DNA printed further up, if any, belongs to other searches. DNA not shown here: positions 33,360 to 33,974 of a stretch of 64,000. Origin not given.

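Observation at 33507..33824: Phd/YefM-like mini-gene wedged between fusA and tuf inside the str operon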

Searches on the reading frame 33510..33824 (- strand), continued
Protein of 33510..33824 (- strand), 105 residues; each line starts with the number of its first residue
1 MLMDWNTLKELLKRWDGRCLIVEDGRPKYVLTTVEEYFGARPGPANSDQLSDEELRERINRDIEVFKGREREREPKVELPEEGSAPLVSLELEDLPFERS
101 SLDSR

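Call 91: search_protein_families(library=ncbifam, proteins=[P0021, P0052, P0053, P0142, P0059, P0015, P0033, P0009, P0003, P0120], max_evalue=0.1)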
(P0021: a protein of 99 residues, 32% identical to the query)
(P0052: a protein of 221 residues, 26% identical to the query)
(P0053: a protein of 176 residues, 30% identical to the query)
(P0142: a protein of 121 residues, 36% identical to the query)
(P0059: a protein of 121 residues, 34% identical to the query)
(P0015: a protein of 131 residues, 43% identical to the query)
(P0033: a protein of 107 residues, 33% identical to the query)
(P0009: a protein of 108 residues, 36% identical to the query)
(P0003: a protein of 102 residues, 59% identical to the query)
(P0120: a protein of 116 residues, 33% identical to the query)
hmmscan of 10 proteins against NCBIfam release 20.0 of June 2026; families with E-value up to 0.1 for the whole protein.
P0021 (99 aa): 1 family
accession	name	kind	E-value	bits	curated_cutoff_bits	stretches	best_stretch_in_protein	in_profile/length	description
TIGR01552.1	phd_fam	subfamily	6.6e-05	22.2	20.8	1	8-42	12-45/53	type II toxin-antitoxin system prevent-host-death family antitoxin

P0052 (221 aa): 2 families
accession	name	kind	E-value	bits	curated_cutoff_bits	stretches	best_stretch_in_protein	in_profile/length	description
NF001975.0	PRK00758.1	equivalog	0.012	15.3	198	1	45-84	98-137/185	GMP synthase subunit A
TIGR00888.1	guaA_Nterm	equivalog_domain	0.018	14.4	172.15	1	45-83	100-138/188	glutamine-hydrolyzing GMP synthase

P0053 (176 aa): 1 family
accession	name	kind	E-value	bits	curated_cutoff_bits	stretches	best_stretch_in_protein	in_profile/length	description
NF002137.0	PRK00977.1-1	equivalog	0.0054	16.6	94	1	27-80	6-58/80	exodeoxyribonuclease VII small subunit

P0142 (121 aa): 0 families

P0059 (121 aa): 1 family
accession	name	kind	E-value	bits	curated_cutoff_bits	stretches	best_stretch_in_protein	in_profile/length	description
TIGR04131.1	Bac_Flav_CTERM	domain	0.088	13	35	0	54-94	39-78/85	T9SS type B sorting domain-containing protein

P0015 (131 aa): 1 family
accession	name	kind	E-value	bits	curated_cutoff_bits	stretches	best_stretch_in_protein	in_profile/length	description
TIGR01552.1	phd_fam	subfamily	0.00016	20.9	20.8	1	20-46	24-50/53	type II toxin-antitoxin system prevent-host-death family antitoxin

P0033 (107 aa): 1 family
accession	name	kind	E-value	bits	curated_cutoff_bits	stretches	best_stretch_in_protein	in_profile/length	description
TIGR01552.1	phd_fam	subfamily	0.01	15.2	20.8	1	21-49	20-47/53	type II toxin-antitoxin system prevent-host-death family antitoxin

P0009 (108 aa): 0 families

P0003 (102 aa): 0 families

P0120 (116 aa): 0 families

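Call 100: fold_search(model_id=the predicted structure, library=pdb)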
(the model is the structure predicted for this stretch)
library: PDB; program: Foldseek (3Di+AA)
matches with E <= 10: 200; with E <= 0.001: 0
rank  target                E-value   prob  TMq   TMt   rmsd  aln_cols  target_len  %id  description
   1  9ha0_B                1.0e+00  0.20  0.20  0.19   9.6        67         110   19  Crystal structure of Cu(II)-bound LmrR_V15Bpy variant BVS (released 2025-03-05)
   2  8ut2_B                1.2e+00  0.12  0.19  0.07  13.8        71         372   13  Pre-fusion Measles virus fusion protein complexed with Fab 77 (released 2024-07-03)
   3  3l9f_A                1.2e+00  0.04  0.14  0.10  20.5       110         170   19  The Crystal Structure of smu.1604c from Streptococcus mutans UA159 (released 2011-01-05)
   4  9w3a_E                1.3e+00  0.16  0.20  0.25  10.5        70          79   14  Crystal structure of PfiAT toxin-antitoxin complex (released 2026-02-11)
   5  3eco_A                1.4e+00  0.13  0.20  0.15  10.8        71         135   22  Crystal structure of MepR, a transcription regulator of the Staphylococcus aureus multidrug efflux pump MepA (released 2009-02-10)
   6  9w3a_J                1.5e+00  0.14  0.20  0.24  10.5        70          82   14  Crystal structure of PfiAT toxin-antitoxin complex (released 2026-02-11)
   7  4rwx_B                1.6e+00  0.15  0.17  0.19   6.2        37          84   22  Crystal Structure of L. monocytogenes PstA (released 2014-12-17)
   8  9w3a_H                1.7e+00  0.13  0.19  0.24  10.7        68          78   15  Crystal structure of PfiAT toxin-antitoxin complex (released 2026-02-11)
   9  4lln_D                1.7e+00  0.10  0.20  0.15  11.5        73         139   22  Crystal structure of S. aureus MepR-DNA complex (released 2014-05-14)
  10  6i8n_A                1.8e+00  0.11  0.17  0.17   9.5        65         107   20  Crystal structure of LmrR with V15 replaced by unnatural amino acid 4-amino-L-phenylalanine (released 2019-01-02)
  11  7dvu                  1.8e+00  0.11  0.21  0.16  11.0        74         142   15  Crystal structure of heme sensor protein PefR in complex with heme and cyanide (released 2021-09-29)
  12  2fbh                  1.8e+00  0.09  0.22  0.17  13.5        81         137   17  The crystal structure of transcriptional regulator PA3341 (released 2005-12-20)
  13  3gfj                  2.0e+00  0.10  0.22  0.17  13.5        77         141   13  Crystal structure of the ST1710 mutant (R89A) protein (released 2009-08-25)
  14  4ca0_A                2.1e+00  0.18  0.15  0.14   5.6        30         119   20  Structural Basis for the microtubule binding of the human kinetochore Ska complex (released 2014-01-22)
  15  9w3a_F                2.1e+00  0.12  0.19  0.24  10.7        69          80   14  Crystal structure of PfiAT toxin-antitoxin complex (released 2026-02-11)
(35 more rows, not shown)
